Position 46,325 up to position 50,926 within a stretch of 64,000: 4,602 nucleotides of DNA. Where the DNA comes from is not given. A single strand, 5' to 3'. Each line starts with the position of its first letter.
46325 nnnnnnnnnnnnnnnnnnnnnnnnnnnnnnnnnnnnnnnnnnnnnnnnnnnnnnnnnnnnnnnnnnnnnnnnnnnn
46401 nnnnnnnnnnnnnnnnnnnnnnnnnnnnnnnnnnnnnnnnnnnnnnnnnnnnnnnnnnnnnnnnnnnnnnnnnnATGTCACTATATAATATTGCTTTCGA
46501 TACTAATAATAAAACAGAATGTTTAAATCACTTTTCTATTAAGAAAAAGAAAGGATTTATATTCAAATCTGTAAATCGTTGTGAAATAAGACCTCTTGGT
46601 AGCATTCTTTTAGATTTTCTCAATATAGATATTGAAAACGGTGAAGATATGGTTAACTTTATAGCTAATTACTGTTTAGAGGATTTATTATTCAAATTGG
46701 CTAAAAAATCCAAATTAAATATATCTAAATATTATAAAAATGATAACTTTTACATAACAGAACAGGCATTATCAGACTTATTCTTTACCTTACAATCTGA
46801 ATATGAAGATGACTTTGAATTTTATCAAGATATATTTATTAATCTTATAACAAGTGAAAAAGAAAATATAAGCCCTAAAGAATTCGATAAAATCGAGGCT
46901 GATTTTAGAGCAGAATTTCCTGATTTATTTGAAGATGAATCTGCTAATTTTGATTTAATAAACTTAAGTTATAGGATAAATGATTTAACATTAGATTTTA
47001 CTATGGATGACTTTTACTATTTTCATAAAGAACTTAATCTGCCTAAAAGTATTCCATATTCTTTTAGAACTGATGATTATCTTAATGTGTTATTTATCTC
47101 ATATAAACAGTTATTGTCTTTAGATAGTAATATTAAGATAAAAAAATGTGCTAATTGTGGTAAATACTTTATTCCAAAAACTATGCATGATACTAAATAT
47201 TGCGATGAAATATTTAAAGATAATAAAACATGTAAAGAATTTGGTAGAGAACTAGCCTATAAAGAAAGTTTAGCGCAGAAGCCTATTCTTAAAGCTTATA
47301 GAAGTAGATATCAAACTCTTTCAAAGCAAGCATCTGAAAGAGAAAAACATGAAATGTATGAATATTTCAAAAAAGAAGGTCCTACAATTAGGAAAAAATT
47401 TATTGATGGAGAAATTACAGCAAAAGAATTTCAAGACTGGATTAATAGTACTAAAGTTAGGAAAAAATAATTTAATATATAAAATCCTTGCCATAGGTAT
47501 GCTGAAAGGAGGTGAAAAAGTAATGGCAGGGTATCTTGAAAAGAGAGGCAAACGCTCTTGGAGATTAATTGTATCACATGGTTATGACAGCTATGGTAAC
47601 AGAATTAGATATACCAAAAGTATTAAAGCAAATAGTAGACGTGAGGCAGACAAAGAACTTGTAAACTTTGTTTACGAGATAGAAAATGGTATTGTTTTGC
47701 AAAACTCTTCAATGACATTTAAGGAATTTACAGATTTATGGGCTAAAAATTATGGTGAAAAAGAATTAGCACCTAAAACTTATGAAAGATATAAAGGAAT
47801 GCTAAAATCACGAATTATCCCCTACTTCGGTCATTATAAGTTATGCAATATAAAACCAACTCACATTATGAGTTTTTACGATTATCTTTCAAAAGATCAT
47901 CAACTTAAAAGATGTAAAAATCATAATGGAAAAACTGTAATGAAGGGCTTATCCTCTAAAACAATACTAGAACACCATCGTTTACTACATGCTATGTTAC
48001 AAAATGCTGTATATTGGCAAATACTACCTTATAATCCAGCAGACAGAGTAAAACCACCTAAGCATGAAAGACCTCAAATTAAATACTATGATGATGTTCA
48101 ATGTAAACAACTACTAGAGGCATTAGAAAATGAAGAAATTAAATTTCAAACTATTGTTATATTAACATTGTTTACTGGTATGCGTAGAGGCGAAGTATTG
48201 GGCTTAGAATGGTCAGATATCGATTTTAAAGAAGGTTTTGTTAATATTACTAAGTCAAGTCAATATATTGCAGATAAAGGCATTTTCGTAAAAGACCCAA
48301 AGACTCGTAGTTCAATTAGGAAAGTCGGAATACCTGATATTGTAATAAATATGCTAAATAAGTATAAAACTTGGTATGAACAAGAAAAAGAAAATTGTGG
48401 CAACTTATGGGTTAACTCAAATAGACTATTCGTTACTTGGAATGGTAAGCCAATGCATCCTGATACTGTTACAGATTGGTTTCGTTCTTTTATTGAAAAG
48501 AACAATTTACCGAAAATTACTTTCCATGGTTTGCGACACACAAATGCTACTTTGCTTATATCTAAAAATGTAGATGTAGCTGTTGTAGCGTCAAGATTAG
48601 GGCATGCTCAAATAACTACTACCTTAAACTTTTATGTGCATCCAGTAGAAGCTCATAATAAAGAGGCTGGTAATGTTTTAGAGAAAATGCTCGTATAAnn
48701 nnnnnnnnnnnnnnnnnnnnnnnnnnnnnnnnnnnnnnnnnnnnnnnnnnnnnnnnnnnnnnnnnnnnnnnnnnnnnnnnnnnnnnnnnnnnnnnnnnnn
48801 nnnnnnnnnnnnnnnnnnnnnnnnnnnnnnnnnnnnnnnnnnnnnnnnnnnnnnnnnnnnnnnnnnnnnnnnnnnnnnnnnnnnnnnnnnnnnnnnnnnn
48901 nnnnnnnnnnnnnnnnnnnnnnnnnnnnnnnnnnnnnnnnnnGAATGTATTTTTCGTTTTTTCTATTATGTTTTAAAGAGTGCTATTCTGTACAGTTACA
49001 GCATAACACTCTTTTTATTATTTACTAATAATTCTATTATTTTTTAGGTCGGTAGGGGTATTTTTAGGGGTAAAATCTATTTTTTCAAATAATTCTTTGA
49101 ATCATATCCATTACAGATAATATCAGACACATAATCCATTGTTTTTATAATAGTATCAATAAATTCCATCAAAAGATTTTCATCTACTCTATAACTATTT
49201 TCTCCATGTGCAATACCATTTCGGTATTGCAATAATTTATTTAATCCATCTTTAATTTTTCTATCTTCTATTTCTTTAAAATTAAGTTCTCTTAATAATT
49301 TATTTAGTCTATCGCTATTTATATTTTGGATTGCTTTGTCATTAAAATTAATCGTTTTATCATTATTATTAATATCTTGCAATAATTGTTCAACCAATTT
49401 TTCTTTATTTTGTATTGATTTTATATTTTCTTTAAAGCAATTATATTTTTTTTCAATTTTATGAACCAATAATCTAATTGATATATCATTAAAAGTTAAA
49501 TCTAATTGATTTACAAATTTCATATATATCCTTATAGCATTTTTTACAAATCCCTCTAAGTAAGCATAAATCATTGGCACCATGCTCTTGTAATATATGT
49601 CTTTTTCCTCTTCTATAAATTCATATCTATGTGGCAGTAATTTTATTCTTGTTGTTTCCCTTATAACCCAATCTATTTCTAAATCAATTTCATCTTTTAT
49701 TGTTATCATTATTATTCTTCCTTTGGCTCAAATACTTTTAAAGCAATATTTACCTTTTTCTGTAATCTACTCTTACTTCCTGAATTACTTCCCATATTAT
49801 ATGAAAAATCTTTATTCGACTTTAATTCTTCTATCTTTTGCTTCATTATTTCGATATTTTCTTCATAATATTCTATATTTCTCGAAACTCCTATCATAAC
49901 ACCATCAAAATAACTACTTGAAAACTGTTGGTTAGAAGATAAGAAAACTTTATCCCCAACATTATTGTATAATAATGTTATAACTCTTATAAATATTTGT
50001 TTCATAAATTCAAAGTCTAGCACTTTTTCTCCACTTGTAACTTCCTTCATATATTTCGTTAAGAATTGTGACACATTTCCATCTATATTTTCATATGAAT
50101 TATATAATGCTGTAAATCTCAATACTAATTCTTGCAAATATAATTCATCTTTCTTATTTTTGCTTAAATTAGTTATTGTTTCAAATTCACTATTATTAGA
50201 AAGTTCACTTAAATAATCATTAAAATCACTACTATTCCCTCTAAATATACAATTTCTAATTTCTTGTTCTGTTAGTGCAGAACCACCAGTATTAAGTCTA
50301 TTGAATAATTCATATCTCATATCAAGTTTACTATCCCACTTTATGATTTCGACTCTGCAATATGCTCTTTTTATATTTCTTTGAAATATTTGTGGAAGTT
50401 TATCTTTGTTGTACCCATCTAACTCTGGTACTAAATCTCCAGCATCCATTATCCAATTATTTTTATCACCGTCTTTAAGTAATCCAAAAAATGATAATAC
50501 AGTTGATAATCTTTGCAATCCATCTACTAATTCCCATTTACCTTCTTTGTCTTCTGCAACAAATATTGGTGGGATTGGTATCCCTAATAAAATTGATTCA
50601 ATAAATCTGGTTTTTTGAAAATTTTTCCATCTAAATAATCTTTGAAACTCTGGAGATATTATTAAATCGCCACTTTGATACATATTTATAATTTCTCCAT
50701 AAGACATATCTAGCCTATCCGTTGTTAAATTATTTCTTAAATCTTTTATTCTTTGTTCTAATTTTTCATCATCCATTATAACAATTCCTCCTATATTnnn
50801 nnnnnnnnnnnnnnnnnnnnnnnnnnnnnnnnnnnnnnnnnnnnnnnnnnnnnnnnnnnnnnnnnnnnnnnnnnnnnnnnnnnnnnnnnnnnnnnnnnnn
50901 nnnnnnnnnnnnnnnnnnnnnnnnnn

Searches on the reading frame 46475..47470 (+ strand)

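Call 3: search_protein_families(library=pfam, proteins=[window:46475-47470:+], max_evalue=0.01)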
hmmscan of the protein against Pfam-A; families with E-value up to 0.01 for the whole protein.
window:46475-47470:+ (331 aa): 1 family
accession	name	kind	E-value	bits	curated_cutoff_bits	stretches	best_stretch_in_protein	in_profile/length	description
PF19553.4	DUF6076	-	8e-14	52.2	23.5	1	220-288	49-119/168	Family of unknown function (DUF6076)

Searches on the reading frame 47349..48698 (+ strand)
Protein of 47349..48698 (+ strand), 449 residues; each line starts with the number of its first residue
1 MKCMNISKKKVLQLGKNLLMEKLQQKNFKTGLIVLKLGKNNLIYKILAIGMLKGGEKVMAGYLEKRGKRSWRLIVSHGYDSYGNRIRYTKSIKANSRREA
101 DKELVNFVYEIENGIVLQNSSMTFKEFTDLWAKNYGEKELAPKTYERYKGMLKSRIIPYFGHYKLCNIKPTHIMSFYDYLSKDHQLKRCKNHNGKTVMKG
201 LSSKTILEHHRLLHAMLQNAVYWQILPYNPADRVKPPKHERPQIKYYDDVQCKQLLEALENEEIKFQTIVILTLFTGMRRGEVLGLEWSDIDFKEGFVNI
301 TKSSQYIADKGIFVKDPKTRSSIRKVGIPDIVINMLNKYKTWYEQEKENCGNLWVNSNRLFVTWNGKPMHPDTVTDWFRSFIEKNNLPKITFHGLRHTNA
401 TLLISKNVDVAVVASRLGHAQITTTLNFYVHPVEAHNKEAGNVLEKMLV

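Call 3: search_protein_families(library=pfam, proteins=[window:47349-48698:+], max_evalue=0.01)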
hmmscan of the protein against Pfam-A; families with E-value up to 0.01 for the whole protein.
window:47349-48698:+ (449 aa): 3 families
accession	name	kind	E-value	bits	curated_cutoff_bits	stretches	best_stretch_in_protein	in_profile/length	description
PF00589.27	Phage_integrase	-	1e-26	94.2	27.1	1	250-433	6-169/172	Phage integrase family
PF14659.12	Phage_int_SAM_3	-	9.8e-17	61.4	22.6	1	123-180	1-57/58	Phage integrase, N-terminal SAM-like domain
PF13102.12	Phage_int_SAM_5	-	3.8e-05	24.4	22.3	1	123-231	1-95/98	Phage integrase SAM-like domain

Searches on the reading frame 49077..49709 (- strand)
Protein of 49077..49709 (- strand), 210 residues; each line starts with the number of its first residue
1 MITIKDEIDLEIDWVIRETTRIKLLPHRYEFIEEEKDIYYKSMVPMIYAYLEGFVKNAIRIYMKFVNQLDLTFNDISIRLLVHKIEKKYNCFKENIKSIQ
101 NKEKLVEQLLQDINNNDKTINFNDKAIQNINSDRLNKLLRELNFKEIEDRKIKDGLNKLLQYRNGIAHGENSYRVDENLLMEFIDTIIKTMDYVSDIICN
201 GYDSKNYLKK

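Call 3: search_protein_families(library=pfam, proteins=[window:49077-49709:-], max_evalue=0.01)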
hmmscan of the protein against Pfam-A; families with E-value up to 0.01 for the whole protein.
window:49077-49709:- (210 aa): 2 families
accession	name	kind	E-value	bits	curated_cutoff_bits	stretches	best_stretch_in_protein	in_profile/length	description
PF18735.6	HEPN_RiboL-PSP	-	8.8e-26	91.4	28.4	1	12-200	3-191/191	RiboL-PSP-HEPN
PF18737.6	HEPN_MAE_28990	-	3.6e-24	86.6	26.8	1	6-207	3-211/211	MAE_28990/MAE_18760-like HEPN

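Call 4: search_protein_families(library=padloc, proteins=[window:49077-49709:-], max_evalue=0.01)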
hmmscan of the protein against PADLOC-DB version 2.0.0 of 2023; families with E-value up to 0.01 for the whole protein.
window:49077-49709:- (210 aa): 1 family
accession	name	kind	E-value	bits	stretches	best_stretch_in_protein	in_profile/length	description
PDLC01974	CARF_m10--CARF_HEPN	-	0.0037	14.4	1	86-184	334-426/476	-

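Call 20: search_protein_families(library=padloc, proteins=[window:49077-49709:-], max_evalue=10)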
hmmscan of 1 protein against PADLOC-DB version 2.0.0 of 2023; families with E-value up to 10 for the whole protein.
window:49077-49709:- (210 aa): 1 family
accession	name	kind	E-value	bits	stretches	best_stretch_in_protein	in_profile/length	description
PDLC01974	CARF_m10--CARF_HEPN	-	0.0037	14.4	1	86-184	334-426/476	-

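Call 71: search_solved_structures(query=window:49077-49709:-, max_evalue=1)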
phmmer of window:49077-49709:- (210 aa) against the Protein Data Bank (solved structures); distinct sequences matched with E-value up to 1: 6.
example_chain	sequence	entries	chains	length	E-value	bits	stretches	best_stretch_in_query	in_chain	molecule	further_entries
2lbf_B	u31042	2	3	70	0.12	15.7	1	129-161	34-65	60S acidic ribosomal protein P2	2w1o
2yu3_A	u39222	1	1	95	0.12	15.7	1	81-147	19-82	DNA-directed RNA polymerase III 39 kDa polypeptide F variant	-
4v6x_Cu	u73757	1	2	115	0.21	14.9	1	130-163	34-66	60S acidic ribosomal protein P2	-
4beh_B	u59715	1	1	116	0.22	14.9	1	130-163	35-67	60S ACIDIC RIBOSOMAL PROTEIN P2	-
31he_AAA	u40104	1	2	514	0.25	14.7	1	86-198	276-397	Tail fiber protein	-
7a6h_P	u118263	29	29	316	0.55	13.6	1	65-147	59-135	DNA-directed RNA polymerase III subunit RPC6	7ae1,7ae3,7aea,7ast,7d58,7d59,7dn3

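Call 77: search_protein_families(library=ncbifam, proteins=[window:49077-49709:-], max_evalue=0.001)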
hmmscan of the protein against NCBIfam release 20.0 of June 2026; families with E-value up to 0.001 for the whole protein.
window:49077-49709:- (210 aa): 0 families

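Call 78: search_protein_representatives(protein=window:49077-49709:-)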
Query: 210 residues. Proteins with E-value up to 0.001 (for the whole library): 564; up to 1e-10: 91; up to 1e-30: 3. The best 150 are listed.
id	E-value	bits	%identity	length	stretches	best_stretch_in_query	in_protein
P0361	1.2e-67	244.2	56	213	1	1-209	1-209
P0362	1.7e-52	194.8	45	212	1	1-209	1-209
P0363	1.3e-31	126.6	34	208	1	1-209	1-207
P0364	1.2e-28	116.9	98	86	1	9-66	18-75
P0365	1.3e-28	116.9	37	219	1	6-207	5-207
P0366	3.7e-26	108.8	35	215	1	4-210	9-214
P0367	1.0e-24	104.1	37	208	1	6-207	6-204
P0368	1.1e-23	100.7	32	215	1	4-209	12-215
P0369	1.6e-23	100.2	32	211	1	3-199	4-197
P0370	1.2e-22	97.3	34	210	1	3-209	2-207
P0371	1.3e-22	97.2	33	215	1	10-207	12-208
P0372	3.0e-22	96.1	31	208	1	6-207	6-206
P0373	3.0e-22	96.0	28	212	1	5-209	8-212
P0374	4.3e-22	95.5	33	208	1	2-209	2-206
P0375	2.4e-21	93.1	32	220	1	3-208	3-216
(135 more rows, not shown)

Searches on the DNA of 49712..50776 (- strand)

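Call 36: search_dna_similar(query=L090:2923-4518:+, collection=ecoli_genomes, mode=distant, max_rows=30, rows=spread)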
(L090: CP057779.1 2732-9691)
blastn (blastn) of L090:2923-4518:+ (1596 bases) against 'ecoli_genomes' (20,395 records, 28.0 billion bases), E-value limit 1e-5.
Records with a match: 43; places in all: 43; records where one place covers at least 80% of the query: 12.
Genomes with a match: 42 of 5426; with a place that covers at least 80% of the query: 12. Places per genome that has any: lowest 1, median 1, highest 2. On chromosomes: 31 places; on plasmids: 12.
Best place of each record, by identity: >=99% 1; 95-99% 11; 60-80% 31.
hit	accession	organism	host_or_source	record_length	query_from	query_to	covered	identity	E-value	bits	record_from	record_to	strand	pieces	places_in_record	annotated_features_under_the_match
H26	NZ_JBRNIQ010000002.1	Escherichia coli strain MB06021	seawater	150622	1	1596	100%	99.4%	0e+0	2834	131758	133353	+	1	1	GmrSD restriction endonuclease domain-containing protein | HEPN domain-containing protein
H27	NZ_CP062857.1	Escherichia coli O20:H12 strain Res13-Lact-PEB17-18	Sus scrofa domesticus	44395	1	1596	100%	97.7%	0e+0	2712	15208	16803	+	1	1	GmrSD restriction endonuclease domain-containing protein | HEPN domain-containing protein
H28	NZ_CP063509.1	Escherichia coli strain EH09-18-41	Homo sapiens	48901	1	1596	100%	97.7%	0e+0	2712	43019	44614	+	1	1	GmrSD restriction endonuclease domain-containing protein | HEPN domain-containing protein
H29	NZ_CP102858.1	Escherichia coli strain 573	Gallus gallus (chicken)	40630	1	1596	100%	97.7%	0e+0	2712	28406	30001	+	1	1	GmrSD restriction endonuclease domain-containing protein | HEPN domain-containing protein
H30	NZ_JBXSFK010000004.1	Escherichia coli strain PEC122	Sus scrofa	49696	1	1596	100%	97.7%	0e+0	2712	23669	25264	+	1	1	GmrSD restriction endonuclease domain-containing protein | HEPN domain-containing protein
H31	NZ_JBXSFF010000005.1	Escherichia coli strain PEC178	Sus scrofa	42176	1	1596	100%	97.7%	0e+0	2712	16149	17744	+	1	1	GmrSD restriction endonuclease domain-containing protein | HEPN domain-containing protein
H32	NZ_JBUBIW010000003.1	Escherichia coli strain GPEC1186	chicken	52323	1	1596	100%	97.7%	0e+0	2712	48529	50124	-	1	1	GmrSD restriction endonuclease domain-containing protein | HEPN domain-containing protein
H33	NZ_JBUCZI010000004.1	Escherichia coli strain CD09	Homo sapiens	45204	1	1596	100%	97.7%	0e+0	2712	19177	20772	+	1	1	GmrSD restriction endonuclease domain-containing protein | HEPN domain-containing protein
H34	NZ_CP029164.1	Escherichia coli strain 104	chicken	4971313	132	257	8%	73.0%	1e-9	75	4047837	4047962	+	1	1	DUF262 domain-containing protein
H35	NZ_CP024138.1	Escherichia coli strain 14EC020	clinical patient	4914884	132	257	8%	73.0%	1e-9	75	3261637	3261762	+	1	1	DUF262 domain-containing protein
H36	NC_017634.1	Escherichia coli O83:H1 str. NRG 857C strain NRG 857C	-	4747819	132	257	8%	73.0%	1e-9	75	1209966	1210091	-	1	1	DUF262 domain-containing protein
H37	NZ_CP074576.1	Escherichia coli strain CS18F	Chicken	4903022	132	257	8%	73.0%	1e-9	75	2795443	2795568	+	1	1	DUF262 domain-containing protein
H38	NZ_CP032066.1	Escherichia coli strain E166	Avian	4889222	132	257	8%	73.0%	1e-9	75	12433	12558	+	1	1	DUF262 domain-containing protein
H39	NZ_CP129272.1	Escherichia coli strain G12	Chicken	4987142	132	257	8%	73.0%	1e-9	75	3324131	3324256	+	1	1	DUF262 domain-containing protein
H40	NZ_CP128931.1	Escherichia coli strain TUM9757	missing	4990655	132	257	8%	73.0%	1e-9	75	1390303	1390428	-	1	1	DUF262 domain-containing protein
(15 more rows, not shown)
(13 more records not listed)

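Call 37: get_annotated_region(hit=H36, flank=3500)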
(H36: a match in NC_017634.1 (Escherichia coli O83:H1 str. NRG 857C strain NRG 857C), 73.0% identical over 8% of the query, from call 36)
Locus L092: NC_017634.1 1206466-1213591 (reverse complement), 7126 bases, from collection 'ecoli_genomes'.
description: Escherichia coli O83:H1 str. NRG 857C, complete sequence
organism: Escherichia coli O83:H1 str. NRG 857C strain NRG 857C (NCBI taxid 685038)
replicon: chromosome; assembly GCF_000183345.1
host: -; source: -; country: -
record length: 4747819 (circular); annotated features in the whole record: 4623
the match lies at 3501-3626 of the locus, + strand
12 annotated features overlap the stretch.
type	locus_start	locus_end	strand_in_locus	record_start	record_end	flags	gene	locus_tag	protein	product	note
CDS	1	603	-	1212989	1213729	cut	-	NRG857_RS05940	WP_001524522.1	phage tail protein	-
CDS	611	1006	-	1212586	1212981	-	-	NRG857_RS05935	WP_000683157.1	phage minor tail U family protein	-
CDS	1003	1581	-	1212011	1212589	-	-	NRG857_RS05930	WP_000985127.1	phage tail protein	-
CDS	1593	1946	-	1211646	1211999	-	-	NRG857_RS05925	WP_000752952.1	head-tail joining protein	-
CDS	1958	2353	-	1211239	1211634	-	-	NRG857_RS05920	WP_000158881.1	DNA-packaging protein FI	-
CDS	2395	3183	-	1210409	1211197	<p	-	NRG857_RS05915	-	major capsid protein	incomplete; partial in the middle of a contig; missing N-terminus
CDS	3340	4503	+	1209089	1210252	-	-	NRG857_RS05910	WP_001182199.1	DUF262 domain-containing protein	-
CDS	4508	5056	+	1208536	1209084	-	-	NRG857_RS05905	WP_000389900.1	HEPN domain-containing protein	-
CDS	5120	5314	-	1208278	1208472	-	-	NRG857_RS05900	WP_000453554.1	hypothetical protein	-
CDS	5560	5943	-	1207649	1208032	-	-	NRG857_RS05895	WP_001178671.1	helix-turn-helix transcriptional regulator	-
CDS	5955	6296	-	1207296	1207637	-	-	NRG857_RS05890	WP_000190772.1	head decoration protein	-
CDS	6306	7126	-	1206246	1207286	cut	-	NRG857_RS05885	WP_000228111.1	major capsid protein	-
